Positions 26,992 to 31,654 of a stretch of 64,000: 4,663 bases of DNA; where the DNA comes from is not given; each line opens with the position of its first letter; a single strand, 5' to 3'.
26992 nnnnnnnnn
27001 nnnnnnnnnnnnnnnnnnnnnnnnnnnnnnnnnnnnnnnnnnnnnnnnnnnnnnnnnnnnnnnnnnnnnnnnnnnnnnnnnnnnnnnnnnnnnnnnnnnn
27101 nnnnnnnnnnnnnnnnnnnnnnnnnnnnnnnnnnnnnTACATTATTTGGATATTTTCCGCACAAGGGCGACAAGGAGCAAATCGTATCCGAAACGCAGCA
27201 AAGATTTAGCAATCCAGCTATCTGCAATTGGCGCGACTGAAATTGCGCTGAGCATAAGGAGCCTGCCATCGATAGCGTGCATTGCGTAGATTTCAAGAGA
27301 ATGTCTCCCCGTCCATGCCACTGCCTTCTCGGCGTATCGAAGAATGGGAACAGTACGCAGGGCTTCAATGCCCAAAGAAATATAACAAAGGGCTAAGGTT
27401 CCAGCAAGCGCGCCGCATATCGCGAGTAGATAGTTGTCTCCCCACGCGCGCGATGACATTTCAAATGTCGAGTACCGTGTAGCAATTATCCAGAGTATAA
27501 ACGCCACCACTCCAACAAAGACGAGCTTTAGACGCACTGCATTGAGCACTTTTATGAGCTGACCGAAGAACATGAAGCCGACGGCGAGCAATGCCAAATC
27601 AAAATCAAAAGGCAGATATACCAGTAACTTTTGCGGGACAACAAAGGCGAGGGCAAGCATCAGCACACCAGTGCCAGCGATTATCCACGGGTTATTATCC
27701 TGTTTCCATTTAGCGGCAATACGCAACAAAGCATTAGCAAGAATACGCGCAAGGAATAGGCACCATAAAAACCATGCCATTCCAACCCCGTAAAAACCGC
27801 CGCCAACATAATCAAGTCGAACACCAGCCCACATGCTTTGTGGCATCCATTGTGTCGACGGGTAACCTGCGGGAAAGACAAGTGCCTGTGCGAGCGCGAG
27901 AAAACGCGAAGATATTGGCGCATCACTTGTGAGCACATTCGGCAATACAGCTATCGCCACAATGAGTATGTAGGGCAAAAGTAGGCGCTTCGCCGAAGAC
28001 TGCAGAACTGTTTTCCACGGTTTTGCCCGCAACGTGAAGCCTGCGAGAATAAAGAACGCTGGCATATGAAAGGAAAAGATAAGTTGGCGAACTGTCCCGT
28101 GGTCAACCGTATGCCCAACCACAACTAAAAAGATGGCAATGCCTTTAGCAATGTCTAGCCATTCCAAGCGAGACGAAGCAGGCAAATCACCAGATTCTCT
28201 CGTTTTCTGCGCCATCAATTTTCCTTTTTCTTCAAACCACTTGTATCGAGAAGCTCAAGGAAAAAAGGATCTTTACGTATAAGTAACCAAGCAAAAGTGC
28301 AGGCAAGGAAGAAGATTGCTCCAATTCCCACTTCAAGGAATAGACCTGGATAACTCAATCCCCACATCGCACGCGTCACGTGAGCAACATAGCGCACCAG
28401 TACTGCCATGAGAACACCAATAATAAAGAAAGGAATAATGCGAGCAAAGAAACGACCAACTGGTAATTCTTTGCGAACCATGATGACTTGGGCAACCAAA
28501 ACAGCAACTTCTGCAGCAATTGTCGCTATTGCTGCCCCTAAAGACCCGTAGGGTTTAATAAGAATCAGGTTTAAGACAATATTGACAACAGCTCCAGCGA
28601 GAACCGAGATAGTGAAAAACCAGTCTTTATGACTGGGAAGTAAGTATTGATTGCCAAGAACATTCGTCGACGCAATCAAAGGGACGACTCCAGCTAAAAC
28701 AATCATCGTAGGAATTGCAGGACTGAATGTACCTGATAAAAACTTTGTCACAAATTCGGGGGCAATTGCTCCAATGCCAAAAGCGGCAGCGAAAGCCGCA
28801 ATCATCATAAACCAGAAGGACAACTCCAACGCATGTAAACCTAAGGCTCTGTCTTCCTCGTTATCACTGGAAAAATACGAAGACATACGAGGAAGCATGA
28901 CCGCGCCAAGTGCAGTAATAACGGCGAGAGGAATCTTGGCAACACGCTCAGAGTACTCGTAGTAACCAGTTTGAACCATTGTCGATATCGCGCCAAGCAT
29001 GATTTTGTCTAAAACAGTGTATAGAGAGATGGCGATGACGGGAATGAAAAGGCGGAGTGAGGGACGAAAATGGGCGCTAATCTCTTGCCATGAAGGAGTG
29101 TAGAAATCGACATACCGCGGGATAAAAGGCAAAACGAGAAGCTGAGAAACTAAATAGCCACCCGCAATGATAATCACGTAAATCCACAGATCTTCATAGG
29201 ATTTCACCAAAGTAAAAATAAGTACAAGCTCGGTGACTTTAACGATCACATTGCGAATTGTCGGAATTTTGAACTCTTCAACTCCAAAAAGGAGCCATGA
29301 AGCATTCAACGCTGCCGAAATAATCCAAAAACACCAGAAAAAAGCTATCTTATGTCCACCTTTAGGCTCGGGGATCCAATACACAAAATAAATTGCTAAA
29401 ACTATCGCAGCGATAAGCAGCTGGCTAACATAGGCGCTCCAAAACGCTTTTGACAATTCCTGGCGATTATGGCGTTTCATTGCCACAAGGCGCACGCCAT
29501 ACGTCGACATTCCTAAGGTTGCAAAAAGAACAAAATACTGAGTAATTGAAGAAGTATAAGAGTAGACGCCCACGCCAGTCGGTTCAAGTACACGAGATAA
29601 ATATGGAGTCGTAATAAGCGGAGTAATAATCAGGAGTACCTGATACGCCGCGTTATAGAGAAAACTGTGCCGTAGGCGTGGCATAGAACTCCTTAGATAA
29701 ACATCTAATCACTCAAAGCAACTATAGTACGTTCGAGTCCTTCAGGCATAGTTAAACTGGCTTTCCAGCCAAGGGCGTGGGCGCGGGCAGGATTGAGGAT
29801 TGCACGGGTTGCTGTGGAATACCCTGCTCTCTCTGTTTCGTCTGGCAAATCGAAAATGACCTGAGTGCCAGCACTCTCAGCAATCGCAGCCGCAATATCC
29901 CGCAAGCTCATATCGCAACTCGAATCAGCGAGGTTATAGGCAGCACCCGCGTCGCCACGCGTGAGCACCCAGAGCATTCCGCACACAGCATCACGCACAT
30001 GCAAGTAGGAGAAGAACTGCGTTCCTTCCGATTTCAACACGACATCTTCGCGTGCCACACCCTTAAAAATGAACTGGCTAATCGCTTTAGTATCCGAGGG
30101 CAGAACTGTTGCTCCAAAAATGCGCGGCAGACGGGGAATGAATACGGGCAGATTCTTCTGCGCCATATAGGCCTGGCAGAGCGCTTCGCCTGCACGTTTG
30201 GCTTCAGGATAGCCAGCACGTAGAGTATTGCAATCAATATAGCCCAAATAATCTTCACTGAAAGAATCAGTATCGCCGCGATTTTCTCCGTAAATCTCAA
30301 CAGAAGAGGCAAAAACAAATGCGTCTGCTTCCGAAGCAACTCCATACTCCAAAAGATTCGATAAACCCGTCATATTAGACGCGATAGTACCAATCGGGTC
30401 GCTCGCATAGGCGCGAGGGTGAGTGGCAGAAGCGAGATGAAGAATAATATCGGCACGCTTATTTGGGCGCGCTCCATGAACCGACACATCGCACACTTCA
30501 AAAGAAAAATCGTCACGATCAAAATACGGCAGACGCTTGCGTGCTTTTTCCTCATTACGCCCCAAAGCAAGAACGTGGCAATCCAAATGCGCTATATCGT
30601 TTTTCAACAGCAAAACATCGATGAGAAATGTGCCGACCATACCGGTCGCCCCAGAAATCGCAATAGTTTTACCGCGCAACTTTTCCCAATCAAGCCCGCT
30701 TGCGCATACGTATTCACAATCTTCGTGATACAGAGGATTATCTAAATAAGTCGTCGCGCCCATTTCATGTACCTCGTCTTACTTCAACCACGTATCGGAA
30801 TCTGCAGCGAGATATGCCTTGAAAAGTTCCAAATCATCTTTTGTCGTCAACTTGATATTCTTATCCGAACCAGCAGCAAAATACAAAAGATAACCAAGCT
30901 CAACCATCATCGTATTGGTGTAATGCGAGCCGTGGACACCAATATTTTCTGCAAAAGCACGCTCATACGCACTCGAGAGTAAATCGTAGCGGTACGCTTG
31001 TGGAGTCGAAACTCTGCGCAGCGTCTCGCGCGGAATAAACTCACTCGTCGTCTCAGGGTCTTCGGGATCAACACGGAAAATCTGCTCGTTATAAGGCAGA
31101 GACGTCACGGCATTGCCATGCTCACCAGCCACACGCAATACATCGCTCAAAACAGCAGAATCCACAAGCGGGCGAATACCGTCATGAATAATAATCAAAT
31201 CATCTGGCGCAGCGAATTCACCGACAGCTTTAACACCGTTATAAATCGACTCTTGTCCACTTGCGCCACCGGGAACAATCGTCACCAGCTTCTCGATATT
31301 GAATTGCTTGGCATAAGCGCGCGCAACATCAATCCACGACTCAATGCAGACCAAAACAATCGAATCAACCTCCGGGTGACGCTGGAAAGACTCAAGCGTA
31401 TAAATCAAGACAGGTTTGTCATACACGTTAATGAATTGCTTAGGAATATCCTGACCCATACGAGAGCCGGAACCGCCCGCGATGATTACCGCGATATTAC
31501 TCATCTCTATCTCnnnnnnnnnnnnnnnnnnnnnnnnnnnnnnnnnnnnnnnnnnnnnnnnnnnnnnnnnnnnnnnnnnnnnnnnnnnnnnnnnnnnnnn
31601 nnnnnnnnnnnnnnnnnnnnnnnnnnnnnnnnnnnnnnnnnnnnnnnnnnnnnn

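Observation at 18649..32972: Teichoic-acid-like glycopolymer island: two CDP-polyol activation routes, three LicD transferases and a Wzx flippase, but no polymerase, exporter or ligase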

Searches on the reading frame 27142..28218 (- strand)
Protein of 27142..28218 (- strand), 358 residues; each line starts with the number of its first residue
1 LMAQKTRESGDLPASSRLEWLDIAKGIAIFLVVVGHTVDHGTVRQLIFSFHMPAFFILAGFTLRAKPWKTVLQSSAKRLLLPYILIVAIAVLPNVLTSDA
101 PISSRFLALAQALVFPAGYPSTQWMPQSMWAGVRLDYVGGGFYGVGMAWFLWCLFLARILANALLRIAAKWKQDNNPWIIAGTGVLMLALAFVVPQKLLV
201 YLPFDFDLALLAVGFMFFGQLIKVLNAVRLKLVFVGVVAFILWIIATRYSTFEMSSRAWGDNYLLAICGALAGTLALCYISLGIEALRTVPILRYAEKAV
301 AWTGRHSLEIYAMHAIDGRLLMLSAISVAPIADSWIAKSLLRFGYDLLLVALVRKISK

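Call 4: search_protein_families(library=pfam, proteins=[window:27142-28218:-])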
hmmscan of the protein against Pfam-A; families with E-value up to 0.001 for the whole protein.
window:27142-28218:- (358 aa): 1 family
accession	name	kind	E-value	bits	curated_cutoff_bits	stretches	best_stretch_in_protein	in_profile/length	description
PF01757.29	Acyl_transf_3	-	6.9e-26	91.5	31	1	19-316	2-288/326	Acyltransferase domain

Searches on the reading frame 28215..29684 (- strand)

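Call 4: search_protein_families(library=pfam, proteins=[window:28215-29684:-])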
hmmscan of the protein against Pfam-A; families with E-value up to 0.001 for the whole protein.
window:28215-29684:- (489 aa): 2 families
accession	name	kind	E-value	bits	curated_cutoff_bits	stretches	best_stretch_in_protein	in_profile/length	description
PF01943.22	Polysacc_synt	-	4.3e-29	102.2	28.2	1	7-270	4-273/274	Polysaccharide biosynthesis protein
PF13440.11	Polysacc_synt_3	-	5.6e-11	42.6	23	1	29-324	2-292/293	Polysaccharide biosynthesis protein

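Call 28: search_protein_families(library=ncbifam, proteins=[window:28215-29684:-], max_evalue=0.00001)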
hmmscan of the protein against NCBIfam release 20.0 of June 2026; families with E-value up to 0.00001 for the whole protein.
window:28215-29684:- (489 aa): 1 family
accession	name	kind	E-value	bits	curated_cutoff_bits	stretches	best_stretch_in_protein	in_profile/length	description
NF041871.1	Wzx_EPS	equivalog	2.9e-08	32.9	800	1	27-402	25-398/492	exopolysaccharide biosynthesis flippase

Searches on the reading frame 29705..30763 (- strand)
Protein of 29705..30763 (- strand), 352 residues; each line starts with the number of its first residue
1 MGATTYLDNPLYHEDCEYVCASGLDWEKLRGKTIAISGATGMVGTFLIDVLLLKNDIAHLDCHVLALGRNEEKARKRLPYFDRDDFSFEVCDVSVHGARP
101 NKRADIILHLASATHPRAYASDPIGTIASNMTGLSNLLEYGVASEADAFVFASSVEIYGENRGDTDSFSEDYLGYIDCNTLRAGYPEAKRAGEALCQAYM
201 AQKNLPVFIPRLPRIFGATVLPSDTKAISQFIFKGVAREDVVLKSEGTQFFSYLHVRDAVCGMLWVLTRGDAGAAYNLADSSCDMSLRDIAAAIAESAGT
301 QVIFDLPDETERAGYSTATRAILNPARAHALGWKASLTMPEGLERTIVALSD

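Call 4: search_protein_families(library=pfam, proteins=[window:29705-30763:-])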
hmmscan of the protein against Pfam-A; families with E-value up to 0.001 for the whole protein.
window:29705-30763:- (352 aa): 4 families
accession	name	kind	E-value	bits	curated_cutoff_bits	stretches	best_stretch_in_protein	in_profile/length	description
PF01370.27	Epimerase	-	3.3e-37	128.6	20.9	1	34-279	1-240/240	NAD dependent epimerase/dehydratase family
PF16363.11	GDP_Man_Dehyd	-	3.6e-17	63.3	27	1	36-345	2-331/332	GDP-mannose 4,6 dehydratase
PF07993.18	NAD_binding_4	-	7.5e-12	45.4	20.1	1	102-222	87-210/258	Male sterility protein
PF01073.25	3Beta_HSD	-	1.3e-07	31.4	22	1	36-195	2-156/280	3-beta hydroxysteroid dehydrogenase/isomerase family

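Call 13: search_solved_structures(query=window:29705-30763:-, max_evalue=0.00001)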
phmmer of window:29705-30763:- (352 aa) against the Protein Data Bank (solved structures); distinct sequences matched with E-value up to 0.00001: 43.
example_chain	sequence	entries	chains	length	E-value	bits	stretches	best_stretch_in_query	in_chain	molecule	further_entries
8v4g_A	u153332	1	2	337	7.1e-31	111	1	26-345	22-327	Putative nucleotide sugar dehydratase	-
8v4h_A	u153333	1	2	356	8.6e-31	110.7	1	26-345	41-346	Putative nucleotide sugar dehydratase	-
2b69_A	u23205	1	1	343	8.3e-25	91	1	30-347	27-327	UDP-glucuronate decarboxylase 1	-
4gll_A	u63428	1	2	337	1.1e-24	90.6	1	32-347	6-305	UDP-glucuronic acid decarboxylase 1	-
4m55_A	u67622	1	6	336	6.4e-24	88.1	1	32-347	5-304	UDP-glucuronic acid decarboxylase 1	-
4lk3_A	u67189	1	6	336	8.7e-24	87.7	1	32-347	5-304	UDP-glucuronic acid decarboxylase 1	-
8vr2_A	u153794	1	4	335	5.5e-15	58.7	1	28-347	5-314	NAD-dependent epimerase/dehydratase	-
8shh_A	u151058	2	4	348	2.4e-13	53.3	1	89-347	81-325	dTDP-glucose 4,6-dehydratase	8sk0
3icp_A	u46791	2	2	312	6.2e-12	48.7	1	34-348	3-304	NAD-dependent epimerase/dehydratase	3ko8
3aw9_A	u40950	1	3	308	4.1e-11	46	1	80-348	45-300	NAD-dependent epimerase/dehydratase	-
6x3b_A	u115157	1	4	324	1.1e-10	44.6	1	104-344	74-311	GDP-6-deoxy-D-mannose reductase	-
6wjb_A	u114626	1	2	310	1.2e-10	44.4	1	32-302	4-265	NAD-dependent epimerase/dehydratase family protein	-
8rdg_A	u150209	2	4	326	1.3e-10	44.4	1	34-347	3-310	SDR family NAD(P)-dependent oxidoreductase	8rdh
1bxk_A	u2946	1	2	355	1.4e-10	44.2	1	33-283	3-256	PROTEIN (DTDP-GLUCOSE 4,6-DEHYDRATASE)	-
8rdi_A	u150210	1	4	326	3e-10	43.2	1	34-347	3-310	SDR family NAD(P)-dependent oxidoreductase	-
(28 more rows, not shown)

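Call 28: search_protein_families(library=ncbifam, proteins=[window:29705-30763:-], max_evalue=0.00001)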
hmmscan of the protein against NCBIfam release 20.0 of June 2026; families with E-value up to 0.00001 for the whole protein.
window:29705-30763:- (352 aa): 15 families
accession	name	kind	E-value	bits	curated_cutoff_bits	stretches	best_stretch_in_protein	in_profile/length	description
TIGR01181.1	dTDP_gluc_dehyt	equivalog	6.6e-21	74.7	365.1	1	34-347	2-308/321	dTDP-glucose 4,6-dehydratase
TIGR01746.1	Thioester-redct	subfamily_domain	2.1e-14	53.6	213.35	1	103-303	88-285/371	thioester reductase domain-containing protein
NF047922.1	GDPFucSynFcl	equivalog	2.7e-10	40.2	500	1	104-346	55-297/308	GDP-L-fucose synthase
NF007582.0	PRK10217.1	equivalog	3e-10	39.7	698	1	33-282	3-255/355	dTDP-glucose 4,6-dehydratase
NF008872.0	PRK11908.1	equivalog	1.4e-09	37.5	294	1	33-299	3-272/349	bifunctional UDP-4-keto-pentose/UDP-xylose synthase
TIGR04180.1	EDH_00030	hypoth_equivalog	2.8e-08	33.2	475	1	36-334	3-293/297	NAD-dependent 4,6-dehydratase LegB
NF058621.1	DiazavRedAvaA7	equivalog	4.7e-08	33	400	1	34-281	3-232/304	3-diazoavenalumate denitrifying reductase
TIGR01777.1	yfcH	hypoth_equivalog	7.1e-08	32.4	207.35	0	246-328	190-271/292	TIGR01777 family oxidoreductase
TIGR01179.1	galE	equivalog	7.9e-08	31.5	262.3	0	94-218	61-179/332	UDP-glucose 4-epimerase GalE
TIGR02197.1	heptose_epim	equivalog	1e-07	31.5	274.6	0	34-165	1-125/316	ADP-glyceromanno-heptose 6-epimerase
TIGR03466.1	HpnA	hypoth_equivalog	2.9e-07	29.7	367.65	1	35-301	4-249/327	hopanoid-associated sugar epimerase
NF007490.0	PRK10084.1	subfamily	4.6e-07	29.1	649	1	34-284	3-264/361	dTDP-glucose 4,6-dehydratase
NF005998.1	PRK08125.1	equivalog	1.5e-06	26.9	777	1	30-294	314-581/649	bifunctional UDP-4-amino-4-deoxy-L-arabinose formyltransferase/UDP-glucuronic acid oxidase ArnA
NF038078.1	NRPS_MxcG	equivalog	4.1e-06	24.3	2300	0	104-219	1170-1278/1442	myxochelin non-ribosomal peptide synthetase MxcG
NF011728.1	PRK15181.1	equivalog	6e-06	25.5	760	1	31-161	15-148/348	Vi polysaccharide biosynthesis UDP-N-acetylglucosaminuronic acid C-4 epimerase TviC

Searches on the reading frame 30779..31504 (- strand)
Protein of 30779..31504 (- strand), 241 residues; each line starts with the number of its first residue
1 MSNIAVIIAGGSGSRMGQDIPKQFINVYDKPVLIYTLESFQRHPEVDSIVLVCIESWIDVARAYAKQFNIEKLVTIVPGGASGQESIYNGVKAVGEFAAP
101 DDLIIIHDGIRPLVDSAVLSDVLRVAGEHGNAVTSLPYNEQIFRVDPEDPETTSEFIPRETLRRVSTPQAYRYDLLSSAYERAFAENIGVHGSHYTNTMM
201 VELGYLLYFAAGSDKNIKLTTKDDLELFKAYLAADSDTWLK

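Call 4: search_protein_families(library=pfam, proteins=[window:30779-31504:-])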
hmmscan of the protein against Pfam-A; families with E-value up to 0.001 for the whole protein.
window:30779-31504:- (241 aa): 3 families
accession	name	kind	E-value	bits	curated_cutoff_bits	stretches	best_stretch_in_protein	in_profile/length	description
PF01128.25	IspD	-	1.3e-40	139.9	27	1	4-232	2-219/221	2-C-methyl-D-erythritol 4-phosphate cytidylyltransferase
PF12804.13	NTP_transf_3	-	1.1e-11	45.6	27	1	5-142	1-127/160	MobA-like NTP transferase domain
PF00483.29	NTP_transferase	-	0.00079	19.5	21.2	1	5-58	2-58/245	Nucleotidyl transferase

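Call 16: search_solved_structures(query=window:30779-31504:-, max_evalue=1e-8)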
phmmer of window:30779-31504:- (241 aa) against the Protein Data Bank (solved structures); distinct sequences matched with E-value up to 1e-8: 29.
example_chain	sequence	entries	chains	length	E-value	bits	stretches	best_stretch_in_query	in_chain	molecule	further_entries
5mrn_A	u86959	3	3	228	2.3e-30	109.3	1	5-236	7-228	2-C-methyl-D-erythritol 4-phosphate cytidylyltransferase, chloroplastic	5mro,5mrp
5mrq_A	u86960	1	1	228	3.2e-30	108.8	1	5-236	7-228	2-C-methyl-D-erythritol 4-phosphate cytidylyltransferase, chloroplastic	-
2yc3_A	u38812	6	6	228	3.6e-30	108.6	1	5-236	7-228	2-C-METHYL-D-ERYTHRITOL 4-PHOSPHATE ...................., CHLOROPLASTIC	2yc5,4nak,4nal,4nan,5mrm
2ycm_A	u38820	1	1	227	3.7e-30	108.6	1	5-236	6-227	2-C-METHYL-D-ERYTHRITOL 4-PHOSPHATE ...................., CHLOROPLASTIC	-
1w77_A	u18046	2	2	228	4.4e-30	108.3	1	5-236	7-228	2C-METHYL-D-ERYTHRITOL 4-PHOSPHATE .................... | 2-C-methyl-D-erythritol 4-phosphate cytidylyltransferase, chloroplastic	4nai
5ddt_A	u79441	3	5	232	1.1e-28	103.7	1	3-236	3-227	2-C-methyl-D-erythritol 4-phosphate cytidylyltransferase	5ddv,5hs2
1vpa_A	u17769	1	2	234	2.5e-28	102.6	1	3-229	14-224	2-C-methyl-D-erythritol 4-phosphate cytidylyltransferase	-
4jis_A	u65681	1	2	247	1.2e-24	90.5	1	5-232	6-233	ribitol-5-phosphate cytidylyltransferase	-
6xhp_A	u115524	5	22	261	3.5e-24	89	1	5-232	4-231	Ribitol-5-phosphate cytidylyltransferase 1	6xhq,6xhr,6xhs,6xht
2vsh_A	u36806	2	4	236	4.5e-23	85.4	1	5-233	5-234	2-C-METHYL-D-ERYTHRITOL 4-PHOSPHATE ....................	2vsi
4cvh_A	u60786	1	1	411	4.3e-22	82.2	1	4-184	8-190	ISOPRENOID SYNTHASE DOMAIN-CONTAINING PROTEIN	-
3f1c_A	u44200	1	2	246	2.1e-21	79.9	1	5-231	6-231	Putative 2-C-methyl-D-erythritol 4-phosphate cytidylyltransferase 2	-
4ys8_A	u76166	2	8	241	2.6e-18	69.8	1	5-234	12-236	2-C-methyl-D-erythritol 4-phosphate cytidylyltransferase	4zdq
4kt7_A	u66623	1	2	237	1.5e-17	67.3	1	5-237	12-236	2-C-methyl-D-erythritol 4-phosphate cytidylyltransferase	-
1vgz_A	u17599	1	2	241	1.6e-17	67.2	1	2-232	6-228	4-diphosphocytidyl-2C-methyl-D-erythritol synthase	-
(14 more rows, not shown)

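Call 28: search_protein_families(library=ncbifam, proteins=[window:30779-31504:-], max_evalue=0.00001)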
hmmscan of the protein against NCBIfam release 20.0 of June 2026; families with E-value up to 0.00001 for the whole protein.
window:30779-31504:- (241 aa): 8 families
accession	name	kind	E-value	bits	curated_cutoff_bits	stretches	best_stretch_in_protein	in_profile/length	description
NF001186.0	PRK00155.2-3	equivalog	3.4e-51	173.9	253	1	2-232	4-222/224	2-C-methyl-D-erythritol 4-phosphate cytidylyltransferase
TIGR00453.1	ispD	equivalog_domain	2.5e-49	167.7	181.3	1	4-231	1-218/219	2-C-methyl-D-erythritol 4-phosphate cytidylyltransferase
NF001183.0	PRK00155.1-3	subfamily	1.3e-37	129.4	166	1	4-234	3-233/237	D-ribitol-5-phosphate cytidylyltransferase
NF009924.0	PRK13385.1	subfamily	9.9e-36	123.5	342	1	5-235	5-226/230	2-C-methyl-D-erythritol 4-phosphate cytidylyltransferase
NF006899.0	PRK09382.1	equivalog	8.3e-35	120.6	417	1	3-237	7-225/387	bifunctional 2-C-methyl-D-erythritol 4-phosphate cytidylyltransferase/2-C-methyl-D-erythritol 2,4-cyclodiphosphate synthase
NF045495.1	AdoCbiPCobY_Meth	equivalog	3.1e-06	26.8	250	1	5-100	3-96/195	adenosylcobinamide-phosphate guanylyltransferase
TIGR03310.1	matur_MocA_YgfJ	equivalog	5.1e-06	26.6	186.45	1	5-140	2-129/188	molybdenum cofactor cytidylyltransferase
NF010933.0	PRK14353.1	equivalog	9e-06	24.5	505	0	3-133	6-130/453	bifunctional UDP-N-acetylglucosamine diphosphorylase/glucosamine-1-phosphate N-acetyltransferase GlmU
